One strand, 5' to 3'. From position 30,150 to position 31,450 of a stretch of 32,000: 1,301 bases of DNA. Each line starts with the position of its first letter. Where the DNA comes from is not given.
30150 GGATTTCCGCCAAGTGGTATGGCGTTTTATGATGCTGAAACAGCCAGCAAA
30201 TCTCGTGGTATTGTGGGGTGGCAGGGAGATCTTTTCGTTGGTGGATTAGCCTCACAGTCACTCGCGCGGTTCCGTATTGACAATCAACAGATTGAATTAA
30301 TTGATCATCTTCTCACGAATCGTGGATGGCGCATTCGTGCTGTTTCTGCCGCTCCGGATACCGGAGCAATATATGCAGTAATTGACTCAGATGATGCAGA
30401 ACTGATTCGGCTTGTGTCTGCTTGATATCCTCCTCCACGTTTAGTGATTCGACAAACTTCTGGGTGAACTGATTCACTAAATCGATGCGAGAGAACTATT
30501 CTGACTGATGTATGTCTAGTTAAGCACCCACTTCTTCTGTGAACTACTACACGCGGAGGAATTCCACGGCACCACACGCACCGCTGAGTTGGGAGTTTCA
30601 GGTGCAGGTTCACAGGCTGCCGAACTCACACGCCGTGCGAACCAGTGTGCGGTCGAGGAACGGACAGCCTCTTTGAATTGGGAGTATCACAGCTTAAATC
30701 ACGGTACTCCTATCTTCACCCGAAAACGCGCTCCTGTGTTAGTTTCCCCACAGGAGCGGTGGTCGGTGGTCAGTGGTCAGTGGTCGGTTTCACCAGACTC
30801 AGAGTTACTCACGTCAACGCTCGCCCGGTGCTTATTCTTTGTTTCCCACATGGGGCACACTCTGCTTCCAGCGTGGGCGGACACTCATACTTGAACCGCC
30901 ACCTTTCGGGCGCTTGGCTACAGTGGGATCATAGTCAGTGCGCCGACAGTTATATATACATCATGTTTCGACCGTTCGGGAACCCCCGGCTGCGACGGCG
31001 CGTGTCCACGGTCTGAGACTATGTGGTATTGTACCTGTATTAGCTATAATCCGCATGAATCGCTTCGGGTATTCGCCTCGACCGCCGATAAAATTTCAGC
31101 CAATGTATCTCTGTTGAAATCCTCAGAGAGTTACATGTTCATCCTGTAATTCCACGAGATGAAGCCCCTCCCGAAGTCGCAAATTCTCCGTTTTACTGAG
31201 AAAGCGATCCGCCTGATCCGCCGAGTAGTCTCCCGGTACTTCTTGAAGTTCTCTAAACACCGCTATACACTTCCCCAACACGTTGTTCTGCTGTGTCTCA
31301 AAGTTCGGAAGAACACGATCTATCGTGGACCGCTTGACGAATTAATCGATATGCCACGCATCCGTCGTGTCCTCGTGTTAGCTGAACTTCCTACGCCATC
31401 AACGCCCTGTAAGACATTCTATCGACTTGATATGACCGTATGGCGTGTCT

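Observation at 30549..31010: Second GC-rich, hairpin-dense island with a 7-mer tandem repeat that I cannot assign to any RNA family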

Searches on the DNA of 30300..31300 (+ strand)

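Call 5: search_rna_families(source=window, start=30300, end=31300, threshold=evalue, max_evalue=10, show_alignments=3)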
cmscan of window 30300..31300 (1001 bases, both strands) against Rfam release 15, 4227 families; matches with E-value up to 10: 2.
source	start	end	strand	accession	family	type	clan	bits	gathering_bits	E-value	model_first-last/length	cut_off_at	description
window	31095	31152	-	RF01147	sR12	Gene; snRNA; snoRNA; CD-box;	-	12.8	38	7.2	1-52/52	no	Small nucleolar RNA sR12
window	30808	30940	+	RF02174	SMAD5-AS1_2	Gene; lncRNA;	-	12.3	50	2.3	1-129/129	no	SMAD5 antisense RNA 1 conserved region 2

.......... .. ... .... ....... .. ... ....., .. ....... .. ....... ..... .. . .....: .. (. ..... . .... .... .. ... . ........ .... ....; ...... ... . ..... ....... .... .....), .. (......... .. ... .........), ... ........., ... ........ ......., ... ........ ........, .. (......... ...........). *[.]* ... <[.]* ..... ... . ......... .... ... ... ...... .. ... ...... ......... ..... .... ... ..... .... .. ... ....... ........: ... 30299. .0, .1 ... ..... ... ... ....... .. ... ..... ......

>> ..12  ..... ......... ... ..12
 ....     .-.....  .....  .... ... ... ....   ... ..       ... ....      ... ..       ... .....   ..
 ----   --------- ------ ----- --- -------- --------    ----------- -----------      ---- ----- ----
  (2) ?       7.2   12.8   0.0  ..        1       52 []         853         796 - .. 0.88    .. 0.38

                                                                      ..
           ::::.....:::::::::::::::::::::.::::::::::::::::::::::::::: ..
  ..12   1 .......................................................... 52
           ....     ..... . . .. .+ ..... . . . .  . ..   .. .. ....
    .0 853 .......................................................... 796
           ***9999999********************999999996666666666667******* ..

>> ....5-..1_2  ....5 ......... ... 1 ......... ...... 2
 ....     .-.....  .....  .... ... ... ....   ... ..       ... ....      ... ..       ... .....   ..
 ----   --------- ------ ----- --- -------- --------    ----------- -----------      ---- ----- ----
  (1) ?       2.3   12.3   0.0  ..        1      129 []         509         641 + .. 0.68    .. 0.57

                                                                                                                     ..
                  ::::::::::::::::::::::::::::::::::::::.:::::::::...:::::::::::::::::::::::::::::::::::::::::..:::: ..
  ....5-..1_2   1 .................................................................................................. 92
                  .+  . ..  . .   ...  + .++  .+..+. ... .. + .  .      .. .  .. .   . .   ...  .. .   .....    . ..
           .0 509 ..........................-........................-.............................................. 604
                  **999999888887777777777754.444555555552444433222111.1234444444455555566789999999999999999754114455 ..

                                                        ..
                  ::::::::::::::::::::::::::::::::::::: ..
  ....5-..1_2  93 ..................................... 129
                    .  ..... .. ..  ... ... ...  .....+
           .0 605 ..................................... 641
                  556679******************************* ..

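Call 12: search_dna_similar(query=window:30430-31160:+, collection=plasmids, mode=distant, max_evalue=0.01)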
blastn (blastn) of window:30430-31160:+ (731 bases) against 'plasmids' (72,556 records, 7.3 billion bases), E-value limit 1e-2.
Records with a match: 45; places in all: 56; records where one place covers at least 80% of the query: 0.
Best place of each record, by identity: >=99% 2; 95-99% 6; 90-95% 18; 80-90% 18; 60-80% 1.
By first word of the organism name: Halorubrum 5; Haloferax 3; Haladaptatus 3; Halobacterium 3; Natrinema 3; Haloterrigena 3; Natrarchaeobaculum 2; Salinigranum 2; Haloarcula 2; Halostagnicola 2; and 15 more.
By predicted mobility (MOB-suite, as given by PLSDB): non-mobilizable 45.
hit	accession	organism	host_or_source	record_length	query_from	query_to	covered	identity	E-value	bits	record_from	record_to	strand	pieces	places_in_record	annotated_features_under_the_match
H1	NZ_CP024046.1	Natrarchaeobaculum sulfurireducens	Kulunda Steppe hypersaline lake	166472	361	519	22%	79.0%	1e-28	134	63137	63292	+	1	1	none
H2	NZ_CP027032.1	Natrarchaeobaculum sulfurireducens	Shar-Burdiin hypersaline soda lake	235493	389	519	18%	81.8%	2e-26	128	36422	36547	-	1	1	none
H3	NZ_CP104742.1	Haloferax lucentense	-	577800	680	731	7%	98.1%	5e-15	91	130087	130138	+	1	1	hypothetical protein | IS5 family transposase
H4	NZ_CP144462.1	Halalkalicoccus sp. FCH27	cell culture,Salt lake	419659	680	731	7%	96.2%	6e-14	86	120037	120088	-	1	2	IS5 family transposase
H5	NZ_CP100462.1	Salinigranum marinum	cell culture,Saline soil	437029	680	731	7%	96.2%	6e-14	86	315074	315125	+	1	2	IS5 family transposase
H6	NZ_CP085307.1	Haladaptatus pallidirubidus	cell culture,saline soil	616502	680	731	7%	94.2%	3e-12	82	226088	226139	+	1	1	IS5 family transposase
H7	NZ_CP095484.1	Halorientalis litorea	cell culture,salt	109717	680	731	7%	94.2%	3e-12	82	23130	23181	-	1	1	IS5 family transposase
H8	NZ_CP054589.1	Halolamina sp. CBA1230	solar salt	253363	680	731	7%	94.2%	3e-12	82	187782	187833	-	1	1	IS5 family transposase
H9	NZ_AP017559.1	Halopenitus persicus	-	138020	680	731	7%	92.3%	3e-11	77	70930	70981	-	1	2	none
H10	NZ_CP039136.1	Haloarcula marismortui ATCC 43049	Cell culture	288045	680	731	7%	92.3%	3e-11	77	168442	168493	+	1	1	IS5-like element ISHma13 family transposase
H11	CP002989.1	halophilic archaeon DL31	-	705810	680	731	7%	92.3%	3e-11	77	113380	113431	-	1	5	transposase IS4 family protein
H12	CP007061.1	Halobacterium sp. DL1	-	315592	680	731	7%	92.3%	3e-11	77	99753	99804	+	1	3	transposase IS4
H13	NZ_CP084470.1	Natrinema salinisoli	cell culture,saline soil sediment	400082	680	731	7%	92.3%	3e-11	77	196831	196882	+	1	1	none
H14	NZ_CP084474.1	Natrinema sp. DC36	cell culture,sediment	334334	680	731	7%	92.3%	3e-11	77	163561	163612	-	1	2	IS5 family transposase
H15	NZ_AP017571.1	Halorubrum trapanicum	-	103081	680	731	7%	90.4%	1e-9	73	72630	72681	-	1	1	IS5 family transposase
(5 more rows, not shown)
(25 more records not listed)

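Call 13: search_dna_similar(query=window:30430-31160:+, collection=phages, mode=distant, max_evalue=0.01)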
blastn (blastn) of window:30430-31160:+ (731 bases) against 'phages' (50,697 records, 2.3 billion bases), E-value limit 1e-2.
No match.

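Call 15: get_annotated_region(hit=H1, flank=4000)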
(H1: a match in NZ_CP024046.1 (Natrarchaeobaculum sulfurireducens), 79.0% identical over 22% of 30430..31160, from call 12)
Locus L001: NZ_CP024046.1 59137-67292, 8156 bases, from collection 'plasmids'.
description: Natrarchaeobaculum sulfurireducens strain AArc1 plasmid pAArc1-02, complete sequence
organism: Natrarchaeobaculum sulfurireducens (NCBI taxid 2044521)
taxonomy: Archaea; Euryarchaeota; Halobacteria; Halobacteriales; Natrialbaceae; Natrarchaeobaculum; Natrarchaeobaculum sulfurireducens
host: -; source: Kulunda Steppe hypersaline lake; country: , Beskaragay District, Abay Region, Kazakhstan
typing (MOB-suite, as given by PLSDB): non-mobilizable
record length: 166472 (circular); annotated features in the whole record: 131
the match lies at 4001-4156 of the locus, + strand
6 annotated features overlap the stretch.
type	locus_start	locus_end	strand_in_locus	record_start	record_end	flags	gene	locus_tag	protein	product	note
CDS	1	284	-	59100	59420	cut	-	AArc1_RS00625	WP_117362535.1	winged-helix domain-containing protein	-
CDS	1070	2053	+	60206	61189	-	-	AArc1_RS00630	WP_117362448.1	bile acid:sodium symporter family protein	-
CDS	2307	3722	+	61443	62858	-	-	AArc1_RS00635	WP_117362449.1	FAD-binding oxidoreductase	-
CDS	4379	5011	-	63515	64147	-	-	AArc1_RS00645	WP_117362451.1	HNH endonuclease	-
CDS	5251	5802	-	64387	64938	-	-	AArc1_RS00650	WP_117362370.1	transposase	-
CDS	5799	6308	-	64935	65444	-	-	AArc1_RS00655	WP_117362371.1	IS630 family transposase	-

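Call 16: get_annotated_region(hit=H2, flank=4000)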
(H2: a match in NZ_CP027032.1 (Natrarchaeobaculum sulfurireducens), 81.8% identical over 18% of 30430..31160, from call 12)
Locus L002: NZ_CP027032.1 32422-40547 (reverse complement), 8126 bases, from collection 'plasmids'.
description: Natrarchaeobaculum sulfurireducens strain AArc-Mg plasmid pAArc-Mg-01, complete sequence
organism: Natrarchaeobaculum sulfurireducens (NCBI taxid 2044521)
taxonomy: Archaea; Euryarchaeota; Halobacteria; Halobacteriales; Natrialbaceae; Natrarchaeobaculum; Natrarchaeobaculum sulfurireducens
host: -; source: Shar-Burdiin hypersaline soda lake; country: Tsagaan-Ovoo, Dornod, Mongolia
typing (MOB-suite, as given by PLSDB): non-mobilizable
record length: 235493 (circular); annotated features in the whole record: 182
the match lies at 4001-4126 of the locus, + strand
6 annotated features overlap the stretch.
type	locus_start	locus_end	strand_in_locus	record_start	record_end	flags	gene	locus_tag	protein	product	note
CDS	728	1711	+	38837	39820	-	-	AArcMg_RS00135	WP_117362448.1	bile acid:sodium symporter family protein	-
CDS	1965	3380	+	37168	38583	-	-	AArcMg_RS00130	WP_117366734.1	FAD-binding oxidoreductase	-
CDS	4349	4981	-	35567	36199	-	-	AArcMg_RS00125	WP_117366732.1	HNH endonuclease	-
CDS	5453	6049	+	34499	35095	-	-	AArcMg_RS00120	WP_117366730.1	IS6 family transposase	-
CDS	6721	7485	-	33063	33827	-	-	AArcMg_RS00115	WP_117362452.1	IclR family transcriptional regulator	GO:0006355 - regulation of DNA-templated transcription [Evidence IEA]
CDS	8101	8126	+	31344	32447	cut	-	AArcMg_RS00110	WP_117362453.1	substrate-binding domain-containing protein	-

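Call 19: search_dna_similar(query=L001:3790-4290:+, collection=plasmids, mode=distant, max_evalue=0.01, max_rows=40)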
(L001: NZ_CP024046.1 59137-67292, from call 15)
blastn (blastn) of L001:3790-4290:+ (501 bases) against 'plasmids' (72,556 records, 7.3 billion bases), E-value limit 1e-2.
Records with a match: 25; places in all: 39; records where one place covers at least 80% of the query: 2.
Best place of each record, by identity: >=99% 1; 95-99% 1; 90-95% 1; 80-90% 6; 60-80% 16.
By first word of the organism name: Natribaculum 5; Natrarchaeobaculum 2; Natrinema 2; Halarchaeum 2; Haloplanus 2; Natronorubrum 2; Halorubrum 2; Halobacterium 2; Salinigranum 1; Haladaptatus 1; and 4 more.
By predicted mobility (MOB-suite, as given by PLSDB): non-mobilizable 25.
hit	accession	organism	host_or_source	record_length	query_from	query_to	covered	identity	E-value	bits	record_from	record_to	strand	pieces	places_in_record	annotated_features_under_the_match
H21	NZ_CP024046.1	Natrarchaeobaculum sulfurireducens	Kulunda Steppe hypersaline lake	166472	1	501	100%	100.0%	0e+0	904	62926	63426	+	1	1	none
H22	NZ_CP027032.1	Natrarchaeobaculum sulfurireducens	Shar-Burdiin hypersaline soda lake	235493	4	501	99%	96.8%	6e-133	827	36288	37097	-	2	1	none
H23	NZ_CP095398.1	Natribaculum luteum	cell culture,brine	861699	4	232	46%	72.6%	1e-26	127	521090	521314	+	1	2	none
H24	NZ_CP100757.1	Natrinema gelatinilyticum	marine sediment,sediment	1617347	210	368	32%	73.5%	6e-12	79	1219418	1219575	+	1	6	record has no annotation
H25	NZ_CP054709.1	Halarchaeum sp. CBA1220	solar salt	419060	4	160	31%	73.8%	1e-13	84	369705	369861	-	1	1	RNA-guided endonuclease TnpB family protein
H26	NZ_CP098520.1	Haloplanus sp. HW8-1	cell culture,salt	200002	4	160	31%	73.8%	6e-12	80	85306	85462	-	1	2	RNA-guided endonuclease TnpB family protein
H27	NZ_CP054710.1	Halarchaeum sp. CBA1220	solar salt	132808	4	160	31%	72.0%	3e-9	71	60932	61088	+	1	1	RNA-guided endonuclease TnpB family protein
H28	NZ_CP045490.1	Natronorubrum aibiense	single cell,Xinjiang Aibi Salt Lake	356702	9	157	30%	73.1%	3e-10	74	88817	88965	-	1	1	RNA-guided endonuclease TnpB family protein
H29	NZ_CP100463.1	Salinigranum marinum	cell culture,Saline soil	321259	21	161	28%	72.3%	5e-7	64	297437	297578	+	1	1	none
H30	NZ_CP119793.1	Haladaptatus sp. QDMS2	cell culture,sediment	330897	24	160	27%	72.9%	1e-7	65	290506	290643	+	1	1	transposase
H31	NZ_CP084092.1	Halomicrobium urmianum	cell culture,salt lake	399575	123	232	22%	83.8%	3e-23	116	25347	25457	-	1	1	none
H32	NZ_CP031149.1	Haloplanus rubicundus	solar salt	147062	127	237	22%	82.1%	4e-21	109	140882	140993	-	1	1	none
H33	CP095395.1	Natribaculum longum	cell culture,saline soil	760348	123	232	22%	82.9%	1e-21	112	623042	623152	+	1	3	none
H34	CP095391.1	Natribaculum breve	cell culture,saline soil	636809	123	232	22%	82.9%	1e-21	112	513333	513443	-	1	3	none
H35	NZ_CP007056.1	Halostagnicola larsenii XH-48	-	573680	123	232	22%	77.4%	5e-13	82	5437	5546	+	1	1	none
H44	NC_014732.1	Halogeometricum borinquense DSM 11551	-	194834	415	465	10%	90.2%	3e-9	71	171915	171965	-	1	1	none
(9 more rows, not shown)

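Call 20: get_annotated_region(hit=H25, flank=3000)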
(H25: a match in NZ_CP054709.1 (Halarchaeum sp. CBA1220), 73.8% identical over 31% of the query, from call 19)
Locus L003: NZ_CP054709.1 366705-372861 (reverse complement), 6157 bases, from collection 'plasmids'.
description: Halarchaeum sp. CBA1220 plasmid pCBA1220-02, complete sequence
organism: Halarchaeum sp. CBA1220 (NCBI taxid 1853682)
taxonomy: Archaea; Euryarchaeota; Halobacteria; Halobacteriales; Halobacteriaceae; Halarchaeum; Halarchaeum sp. CBA1220
host: -; source: solar salt; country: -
typing (MOB-suite, as given by PLSDB): non-mobilizable; mating-pair formation MPF_T
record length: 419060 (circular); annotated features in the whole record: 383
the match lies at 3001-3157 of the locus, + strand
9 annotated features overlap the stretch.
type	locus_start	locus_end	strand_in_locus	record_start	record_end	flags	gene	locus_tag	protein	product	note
CDS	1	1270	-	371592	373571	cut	-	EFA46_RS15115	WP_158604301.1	cold shock domain-containing protein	-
CDS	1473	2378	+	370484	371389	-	-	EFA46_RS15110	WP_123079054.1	metallophosphoesterase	-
CDS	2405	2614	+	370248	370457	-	-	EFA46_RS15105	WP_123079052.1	hypothetical protein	-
CDS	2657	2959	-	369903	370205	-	-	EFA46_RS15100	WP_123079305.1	hypothetical protein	-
CDS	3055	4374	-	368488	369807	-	-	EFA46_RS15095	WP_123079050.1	RNA-guided endonuclease TnpB family protein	-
CDS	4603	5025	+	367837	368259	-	-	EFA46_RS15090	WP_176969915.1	hypothetical protein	-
CDS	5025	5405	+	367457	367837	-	-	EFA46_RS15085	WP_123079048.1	hypothetical protein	-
CDS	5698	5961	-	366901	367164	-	-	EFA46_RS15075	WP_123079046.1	hypothetical protein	-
CDS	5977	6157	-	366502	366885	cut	-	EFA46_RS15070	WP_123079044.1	DUF6166 domain-containing protein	-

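Call 21: get_annotated_region(hit=H26, flank=3000)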
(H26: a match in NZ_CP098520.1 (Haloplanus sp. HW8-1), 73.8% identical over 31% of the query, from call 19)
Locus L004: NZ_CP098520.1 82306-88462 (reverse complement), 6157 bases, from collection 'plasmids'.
description: Haloplanus sp. HW8-1 plasmid unnamed2, complete sequence
organism: Haloplanus sp. HW8-1 (NCBI taxid 2949995)
taxonomy: Archaea; Euryarchaeota; Halobacteria; Halobacteriales; Haloferacaceae; Haloplanus; Haloplanus sp. HW8-1
host: -; source: cell culture,salt; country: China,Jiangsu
typing (MOB-suite, as given by PLSDB): non-mobilizable
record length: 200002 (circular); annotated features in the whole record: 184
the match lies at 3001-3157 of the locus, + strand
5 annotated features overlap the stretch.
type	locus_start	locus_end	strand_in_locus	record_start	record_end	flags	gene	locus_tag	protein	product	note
CDS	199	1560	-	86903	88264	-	-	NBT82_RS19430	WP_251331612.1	protein adenylyltransferase SelO family protein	-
CDS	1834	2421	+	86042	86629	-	-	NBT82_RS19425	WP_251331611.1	helix-turn-helix domain-containing protein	-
CDS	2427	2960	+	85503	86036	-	-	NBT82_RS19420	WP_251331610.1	hypothetical protein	-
CDS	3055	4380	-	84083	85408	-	-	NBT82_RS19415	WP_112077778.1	RNA-guided endonuclease TnpB family protein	-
CDS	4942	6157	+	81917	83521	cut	-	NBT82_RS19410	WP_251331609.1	AAA family ATPase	-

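Call 22: get_annotated_region(hit=H31, flank=3000)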
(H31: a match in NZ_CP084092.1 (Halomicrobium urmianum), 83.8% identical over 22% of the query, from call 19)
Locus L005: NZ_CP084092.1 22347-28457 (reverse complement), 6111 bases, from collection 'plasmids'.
description: Halomicrobium urmianum strain IBRC-M: 10911 plasmid unnamed2, complete sequence
organism: Halomicrobium urmianum (NCBI taxid 1586233)
taxonomy: Archaea; Euryarchaeota; Halobacteria; Halobacteriales; Haloarculaceae; Halomicrobium; Halomicrobium urmianum
host: -; source: cell culture,salt lake; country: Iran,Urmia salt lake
typing (MOB-suite, as given by PLSDB): non-mobilizable
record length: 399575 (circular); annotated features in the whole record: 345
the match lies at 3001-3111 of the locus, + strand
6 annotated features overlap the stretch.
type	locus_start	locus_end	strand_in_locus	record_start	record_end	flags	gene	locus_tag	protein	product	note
CDS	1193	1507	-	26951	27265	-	-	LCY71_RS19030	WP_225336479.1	ArsR family transcriptional regulator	GO:0006355 - regulation of DNA-templated transcription [Evidence IEA]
CDS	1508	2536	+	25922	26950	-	-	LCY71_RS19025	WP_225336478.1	hypothetical protein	-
CDS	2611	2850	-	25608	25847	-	-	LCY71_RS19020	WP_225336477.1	HalOD1 output domain-containing protein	-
CDS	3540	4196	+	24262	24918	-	-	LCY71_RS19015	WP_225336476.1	helix-turn-helix domain-containing protein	-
CDS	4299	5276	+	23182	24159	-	-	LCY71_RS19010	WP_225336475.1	AEC family transporter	GO:0055085 - transmembrane transport [Evidence IEA]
CDS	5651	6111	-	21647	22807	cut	-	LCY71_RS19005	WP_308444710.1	AAA family ATPase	-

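Call 23: get_annotated_region(hit=H23, flank=3000)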
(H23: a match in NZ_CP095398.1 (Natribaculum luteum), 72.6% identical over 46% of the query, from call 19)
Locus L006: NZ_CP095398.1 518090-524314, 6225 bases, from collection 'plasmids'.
description: Natribaculum luteum strain IBRC-M 10912 plasmid unnamed1, complete sequence
organism: Natribaculum luteum (NCBI taxid 1586232)
taxonomy: Archaea; Euryarchaeota; Halobacteria; Halobacteriales; Natrialbaceae; Natribaculum; Natribaculum luteum
host: -; source: cell culture,brine; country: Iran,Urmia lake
typing (MOB-suite, as given by PLSDB): non-mobilizable
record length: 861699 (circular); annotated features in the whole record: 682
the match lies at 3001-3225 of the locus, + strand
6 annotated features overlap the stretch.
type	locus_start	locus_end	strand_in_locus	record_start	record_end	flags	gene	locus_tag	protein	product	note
CDS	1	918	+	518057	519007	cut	-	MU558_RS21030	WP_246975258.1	hypothetical protein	-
CDS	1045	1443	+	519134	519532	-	-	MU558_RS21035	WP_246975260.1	hypothetical protein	-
CDS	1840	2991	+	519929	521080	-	-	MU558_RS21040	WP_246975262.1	AI-2E family transporter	GO:1905887 - autoinducer AI-2 transmembrane transport [Evidence IEA]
CDS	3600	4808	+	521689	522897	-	-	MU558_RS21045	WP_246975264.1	CBS domain-containing protein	-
CDS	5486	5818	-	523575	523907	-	-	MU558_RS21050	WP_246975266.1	hypothetical protein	-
CDS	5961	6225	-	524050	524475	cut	-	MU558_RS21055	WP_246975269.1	hypothetical protein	-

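Call 31: get_annotated_region(hit=H24, flank=3000)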
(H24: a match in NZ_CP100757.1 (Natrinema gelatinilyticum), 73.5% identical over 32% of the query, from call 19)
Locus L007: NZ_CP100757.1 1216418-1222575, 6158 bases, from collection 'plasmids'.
description: Natrinema gelatinilyticum strain BND6 plasmid unnamed1, complete sequence
organism: Natrinema gelatinilyticum (NCBI taxid 2961571)
taxonomy: Archaea; Euryarchaeota; Halobacteria; Halobacteriales; Natrialbaceae; Natrinema; Natrinema gelatinilyticum
host: -; source: marine sediment,sediment; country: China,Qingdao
typing (MOB-suite, as given by PLSDB): non-mobilizable; mating-pair formation MPF_T
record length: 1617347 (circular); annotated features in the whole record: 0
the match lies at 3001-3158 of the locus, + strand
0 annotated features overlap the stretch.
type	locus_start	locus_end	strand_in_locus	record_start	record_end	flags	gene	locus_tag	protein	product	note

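Call 32: get_annotated_region(hit=H44, flank=3000)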
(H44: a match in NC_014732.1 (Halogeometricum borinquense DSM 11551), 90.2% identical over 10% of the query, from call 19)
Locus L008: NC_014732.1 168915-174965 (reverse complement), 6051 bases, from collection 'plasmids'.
description: Halogeometricum borinquense DSM 11551 plasmid pHBOR04, complete sequence
organism: Halogeometricum borinquense DSM 11551 (NCBI taxid 469382)
taxonomy: Archaea; Euryarchaeota; Halobacteria; Halobacteriales; Haloferacaceae; Halogeometricum; Halogeometricum borinquense; Halogeometricum borinquense DSM 11551
host: -; source: -; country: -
typing (MOB-suite, as given by PLSDB): non-mobilizable
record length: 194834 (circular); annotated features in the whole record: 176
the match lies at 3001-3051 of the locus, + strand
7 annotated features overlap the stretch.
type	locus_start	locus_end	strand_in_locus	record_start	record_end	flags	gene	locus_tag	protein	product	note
CDS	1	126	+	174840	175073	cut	-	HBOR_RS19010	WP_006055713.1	hypothetical protein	-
CDS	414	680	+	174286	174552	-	-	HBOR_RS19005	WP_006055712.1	hypothetical protein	-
CDS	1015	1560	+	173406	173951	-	dpsA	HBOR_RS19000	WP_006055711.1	DNA starvation/stationary phase protection protein DpsA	-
CDS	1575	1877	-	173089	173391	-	-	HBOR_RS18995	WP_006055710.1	amphi-Trp domain-containing protein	-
CDS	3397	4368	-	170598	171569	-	-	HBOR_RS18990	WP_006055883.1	GNAT family N-acetyltransferase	-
CDS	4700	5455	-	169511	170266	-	-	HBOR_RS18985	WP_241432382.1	IclR family transcriptional regulator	GO:0006355 - regulation of DNA-templated transcription [Evidence IEA]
CDS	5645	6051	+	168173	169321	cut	dgoD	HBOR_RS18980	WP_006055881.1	galactonate dehydratase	GO:0009063 - amino acid catabolic process [Evidence IEA]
